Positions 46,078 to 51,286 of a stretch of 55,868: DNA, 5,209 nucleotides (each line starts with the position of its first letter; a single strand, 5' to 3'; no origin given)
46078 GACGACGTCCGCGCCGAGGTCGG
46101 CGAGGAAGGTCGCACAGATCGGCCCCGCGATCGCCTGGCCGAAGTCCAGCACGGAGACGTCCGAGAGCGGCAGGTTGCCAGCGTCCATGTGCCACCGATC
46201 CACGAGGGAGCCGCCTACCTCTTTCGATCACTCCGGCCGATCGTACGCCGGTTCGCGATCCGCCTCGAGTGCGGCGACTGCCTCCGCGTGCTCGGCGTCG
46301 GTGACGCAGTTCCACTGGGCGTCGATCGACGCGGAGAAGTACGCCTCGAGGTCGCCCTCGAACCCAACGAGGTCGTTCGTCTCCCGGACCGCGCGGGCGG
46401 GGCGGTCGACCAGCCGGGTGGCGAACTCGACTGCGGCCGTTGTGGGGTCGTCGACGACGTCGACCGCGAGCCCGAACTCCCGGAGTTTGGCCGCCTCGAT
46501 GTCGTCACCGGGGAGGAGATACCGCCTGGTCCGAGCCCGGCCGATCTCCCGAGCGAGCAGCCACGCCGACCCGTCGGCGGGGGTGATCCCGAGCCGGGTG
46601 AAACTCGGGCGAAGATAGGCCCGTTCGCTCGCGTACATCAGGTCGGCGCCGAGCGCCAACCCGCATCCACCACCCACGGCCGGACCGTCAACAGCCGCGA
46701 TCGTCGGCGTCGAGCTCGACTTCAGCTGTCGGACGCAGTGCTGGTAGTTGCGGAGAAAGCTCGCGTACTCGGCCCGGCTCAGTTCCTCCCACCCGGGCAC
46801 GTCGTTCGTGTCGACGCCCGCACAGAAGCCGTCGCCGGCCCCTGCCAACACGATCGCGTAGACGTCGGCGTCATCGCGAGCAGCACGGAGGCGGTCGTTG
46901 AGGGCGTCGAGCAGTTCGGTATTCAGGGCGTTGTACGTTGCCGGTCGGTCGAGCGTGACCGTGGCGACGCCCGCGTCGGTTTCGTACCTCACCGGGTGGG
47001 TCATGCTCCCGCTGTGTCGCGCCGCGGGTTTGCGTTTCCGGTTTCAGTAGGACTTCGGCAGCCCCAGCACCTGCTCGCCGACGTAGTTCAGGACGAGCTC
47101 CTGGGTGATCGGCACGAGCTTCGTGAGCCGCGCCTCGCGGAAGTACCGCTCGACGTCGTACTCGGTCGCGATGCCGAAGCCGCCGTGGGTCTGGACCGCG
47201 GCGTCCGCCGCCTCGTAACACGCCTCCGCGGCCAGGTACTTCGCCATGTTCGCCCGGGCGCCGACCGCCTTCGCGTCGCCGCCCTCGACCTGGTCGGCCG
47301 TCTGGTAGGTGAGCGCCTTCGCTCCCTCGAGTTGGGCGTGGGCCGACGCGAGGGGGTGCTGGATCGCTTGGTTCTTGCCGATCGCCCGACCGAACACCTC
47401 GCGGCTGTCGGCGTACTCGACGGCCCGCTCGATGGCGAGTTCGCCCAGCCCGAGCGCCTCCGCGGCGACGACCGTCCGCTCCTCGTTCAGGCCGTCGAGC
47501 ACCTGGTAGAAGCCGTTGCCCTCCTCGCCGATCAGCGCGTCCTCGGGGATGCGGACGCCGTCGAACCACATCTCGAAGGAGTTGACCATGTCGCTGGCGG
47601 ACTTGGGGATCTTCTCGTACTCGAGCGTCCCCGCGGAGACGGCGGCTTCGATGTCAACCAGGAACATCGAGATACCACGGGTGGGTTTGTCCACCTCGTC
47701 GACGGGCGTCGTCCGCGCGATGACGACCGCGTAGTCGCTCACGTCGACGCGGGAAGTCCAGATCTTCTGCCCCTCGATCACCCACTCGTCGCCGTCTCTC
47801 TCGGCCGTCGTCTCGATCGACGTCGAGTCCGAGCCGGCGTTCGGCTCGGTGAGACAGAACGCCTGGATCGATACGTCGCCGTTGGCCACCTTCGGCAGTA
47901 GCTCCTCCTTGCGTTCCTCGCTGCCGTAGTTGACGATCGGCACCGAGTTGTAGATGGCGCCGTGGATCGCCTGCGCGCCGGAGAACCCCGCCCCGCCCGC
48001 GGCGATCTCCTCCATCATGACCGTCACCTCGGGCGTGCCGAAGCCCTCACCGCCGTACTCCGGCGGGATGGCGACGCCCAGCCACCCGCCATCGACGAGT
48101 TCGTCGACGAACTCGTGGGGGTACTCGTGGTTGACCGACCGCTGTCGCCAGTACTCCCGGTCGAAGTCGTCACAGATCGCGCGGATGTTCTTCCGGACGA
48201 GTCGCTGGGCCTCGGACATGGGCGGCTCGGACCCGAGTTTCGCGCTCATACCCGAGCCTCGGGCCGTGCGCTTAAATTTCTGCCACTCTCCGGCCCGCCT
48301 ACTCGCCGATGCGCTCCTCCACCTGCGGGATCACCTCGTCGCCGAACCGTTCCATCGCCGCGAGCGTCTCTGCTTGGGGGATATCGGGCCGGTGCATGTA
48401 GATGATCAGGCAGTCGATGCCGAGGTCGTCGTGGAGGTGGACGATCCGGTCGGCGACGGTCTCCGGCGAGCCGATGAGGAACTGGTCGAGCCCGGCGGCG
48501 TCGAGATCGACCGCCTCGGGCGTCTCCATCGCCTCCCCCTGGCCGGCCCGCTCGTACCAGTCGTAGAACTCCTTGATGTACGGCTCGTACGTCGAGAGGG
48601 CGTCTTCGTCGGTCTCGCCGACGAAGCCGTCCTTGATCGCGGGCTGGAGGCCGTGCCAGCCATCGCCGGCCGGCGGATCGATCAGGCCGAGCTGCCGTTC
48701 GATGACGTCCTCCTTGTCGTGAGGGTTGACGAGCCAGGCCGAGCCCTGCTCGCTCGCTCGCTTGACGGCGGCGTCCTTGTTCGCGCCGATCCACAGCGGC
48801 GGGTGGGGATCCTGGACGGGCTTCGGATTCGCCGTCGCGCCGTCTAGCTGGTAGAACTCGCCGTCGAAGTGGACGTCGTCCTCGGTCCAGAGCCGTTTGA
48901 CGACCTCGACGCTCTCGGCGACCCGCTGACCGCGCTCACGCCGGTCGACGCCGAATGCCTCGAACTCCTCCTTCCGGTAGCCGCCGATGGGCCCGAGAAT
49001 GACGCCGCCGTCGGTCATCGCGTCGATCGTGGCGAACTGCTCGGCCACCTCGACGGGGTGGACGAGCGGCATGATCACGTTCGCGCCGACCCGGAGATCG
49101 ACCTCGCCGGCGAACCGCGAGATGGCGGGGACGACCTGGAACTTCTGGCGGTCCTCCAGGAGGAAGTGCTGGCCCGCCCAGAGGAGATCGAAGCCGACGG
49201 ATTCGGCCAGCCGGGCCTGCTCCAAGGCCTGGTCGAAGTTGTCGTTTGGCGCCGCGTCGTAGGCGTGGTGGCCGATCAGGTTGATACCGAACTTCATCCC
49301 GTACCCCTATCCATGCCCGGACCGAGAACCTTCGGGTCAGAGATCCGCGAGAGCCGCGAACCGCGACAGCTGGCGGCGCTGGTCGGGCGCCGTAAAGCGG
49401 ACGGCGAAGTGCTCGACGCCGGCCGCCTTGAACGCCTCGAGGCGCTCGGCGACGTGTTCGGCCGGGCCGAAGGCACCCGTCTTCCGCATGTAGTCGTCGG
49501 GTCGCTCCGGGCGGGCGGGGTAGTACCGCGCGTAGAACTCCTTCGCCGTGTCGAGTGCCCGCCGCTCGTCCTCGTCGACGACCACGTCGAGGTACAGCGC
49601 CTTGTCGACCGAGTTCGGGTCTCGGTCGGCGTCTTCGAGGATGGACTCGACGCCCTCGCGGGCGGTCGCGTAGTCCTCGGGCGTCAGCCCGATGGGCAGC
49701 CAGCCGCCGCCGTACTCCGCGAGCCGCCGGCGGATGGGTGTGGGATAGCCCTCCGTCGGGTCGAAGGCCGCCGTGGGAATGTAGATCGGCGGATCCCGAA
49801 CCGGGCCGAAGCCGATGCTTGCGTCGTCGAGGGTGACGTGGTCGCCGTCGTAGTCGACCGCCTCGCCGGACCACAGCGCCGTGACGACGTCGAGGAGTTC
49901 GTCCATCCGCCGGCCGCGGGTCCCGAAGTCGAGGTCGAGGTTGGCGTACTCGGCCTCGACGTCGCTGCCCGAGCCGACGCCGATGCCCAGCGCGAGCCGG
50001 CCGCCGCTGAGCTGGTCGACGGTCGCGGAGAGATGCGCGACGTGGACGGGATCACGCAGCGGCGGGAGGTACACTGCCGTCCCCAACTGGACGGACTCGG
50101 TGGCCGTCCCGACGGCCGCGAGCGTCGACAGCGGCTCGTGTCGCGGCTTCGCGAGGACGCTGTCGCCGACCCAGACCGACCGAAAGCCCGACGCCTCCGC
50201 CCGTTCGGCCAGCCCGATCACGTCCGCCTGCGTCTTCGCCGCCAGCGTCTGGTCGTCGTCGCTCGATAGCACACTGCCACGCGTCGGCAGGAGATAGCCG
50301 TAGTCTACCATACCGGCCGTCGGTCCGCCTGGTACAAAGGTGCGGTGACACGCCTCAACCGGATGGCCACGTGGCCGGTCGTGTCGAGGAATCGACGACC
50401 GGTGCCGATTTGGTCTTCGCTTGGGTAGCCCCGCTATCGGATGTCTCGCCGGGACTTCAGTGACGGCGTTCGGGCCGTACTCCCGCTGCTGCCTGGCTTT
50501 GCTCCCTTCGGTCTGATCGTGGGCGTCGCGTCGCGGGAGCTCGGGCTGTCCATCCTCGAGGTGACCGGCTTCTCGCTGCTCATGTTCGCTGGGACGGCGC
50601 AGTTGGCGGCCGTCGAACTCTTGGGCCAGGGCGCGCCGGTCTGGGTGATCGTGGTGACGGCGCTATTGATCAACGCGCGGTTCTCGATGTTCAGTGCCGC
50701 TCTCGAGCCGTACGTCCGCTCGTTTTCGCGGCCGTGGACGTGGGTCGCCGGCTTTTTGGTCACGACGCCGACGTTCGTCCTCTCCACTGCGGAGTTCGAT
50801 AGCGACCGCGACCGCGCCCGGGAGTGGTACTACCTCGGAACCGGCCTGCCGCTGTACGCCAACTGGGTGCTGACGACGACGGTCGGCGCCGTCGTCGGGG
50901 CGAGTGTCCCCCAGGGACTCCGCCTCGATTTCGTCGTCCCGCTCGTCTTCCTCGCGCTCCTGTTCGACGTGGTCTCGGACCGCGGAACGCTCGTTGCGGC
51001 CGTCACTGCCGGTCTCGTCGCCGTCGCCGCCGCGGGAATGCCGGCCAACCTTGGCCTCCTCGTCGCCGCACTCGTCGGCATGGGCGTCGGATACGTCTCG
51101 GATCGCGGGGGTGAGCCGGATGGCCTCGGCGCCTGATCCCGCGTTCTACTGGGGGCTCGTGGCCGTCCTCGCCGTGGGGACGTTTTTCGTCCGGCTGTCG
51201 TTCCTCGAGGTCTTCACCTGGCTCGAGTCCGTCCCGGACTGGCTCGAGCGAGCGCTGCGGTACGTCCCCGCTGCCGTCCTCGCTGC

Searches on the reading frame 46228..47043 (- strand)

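Call 71: search_protein_families(library=pfam, proteins=[window:46228-47043:-], max_evalue=0.001)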
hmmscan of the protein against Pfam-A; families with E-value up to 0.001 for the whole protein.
window:46228-47043:- (271 aa): 2 families
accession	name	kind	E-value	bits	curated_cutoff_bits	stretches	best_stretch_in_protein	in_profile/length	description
PF00378.25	ECH_1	-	1.7e-41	142.7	27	1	21-225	1-204/251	Enoyl-CoA hydratase/isomerase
PF16113.10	ECH_2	-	3.7e-27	96.1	27.2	1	27-260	2-239/335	Enoyl-CoA hydratase/isomerase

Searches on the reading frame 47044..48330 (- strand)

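Call 71: search_protein_families(library=pfam, proteins=[window:47044-48330:-], max_evalue=0.001)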
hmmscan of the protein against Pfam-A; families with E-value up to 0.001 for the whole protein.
window:47044-48330:- (428 aa): 4 families
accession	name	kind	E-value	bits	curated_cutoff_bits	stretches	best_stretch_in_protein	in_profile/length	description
PF00441.29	Acyl-CoA_dh_1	-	3.2e-36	125.2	22.4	1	271-421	1-149/150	Acyl-CoA dehydrogenase, C-terminal domain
PF02771.21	Acyl-CoA_dh_N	-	8.3e-25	87.8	22.9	1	39-152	1-113/113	Acyl-CoA dehydrogenase, N-terminal domain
PF02770.24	Acyl-CoA_dh_M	-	2.9e-19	69.5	33.3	1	157-258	1-96/97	Acyl-CoA dehydrogenase, middle domain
PF08028.16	Acyl-CoA_dh_2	-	2.3e-17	64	22.7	1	287-403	2-126/134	Acyl-CoA dehydrogenase, C-terminal domain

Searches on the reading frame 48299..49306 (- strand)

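Call 71: search_protein_families(library=pfam, proteins=[window:48299-49306:-], max_evalue=0.001)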
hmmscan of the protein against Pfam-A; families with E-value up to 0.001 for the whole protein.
window:48299-49306:- (335 aa): 1 family
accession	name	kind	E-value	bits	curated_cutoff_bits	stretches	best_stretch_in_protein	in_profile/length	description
PF00296.26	Bac_luciferase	-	1.7e-50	172.6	27.9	1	4-293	1-309/314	Luciferase-like monooxygenase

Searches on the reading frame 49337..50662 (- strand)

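Call 71: search_protein_families(library=pfam, proteins=[window:49337-50662:-], max_evalue=0.001)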
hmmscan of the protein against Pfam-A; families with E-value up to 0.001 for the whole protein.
window:49337-50662:- (441 aa): 1 family
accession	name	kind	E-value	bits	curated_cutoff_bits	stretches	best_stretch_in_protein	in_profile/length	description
PF00296.26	Bac_luciferase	-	1.8e-54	185.7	27.9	1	129-418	11-314/314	Luciferase-like monooxygenase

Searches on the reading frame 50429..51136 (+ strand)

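Call 71: search_protein_families(library=pfam, proteins=[window:50429-51136:+], max_evalue=0.001)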
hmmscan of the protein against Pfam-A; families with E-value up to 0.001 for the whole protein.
window:50429-51136:+ (235 aa): 1 family
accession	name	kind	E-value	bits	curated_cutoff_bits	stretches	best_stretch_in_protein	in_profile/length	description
PF03591.19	AzlC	-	3.7e-35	121.8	32.1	1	19-159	1-136/137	AzlC protein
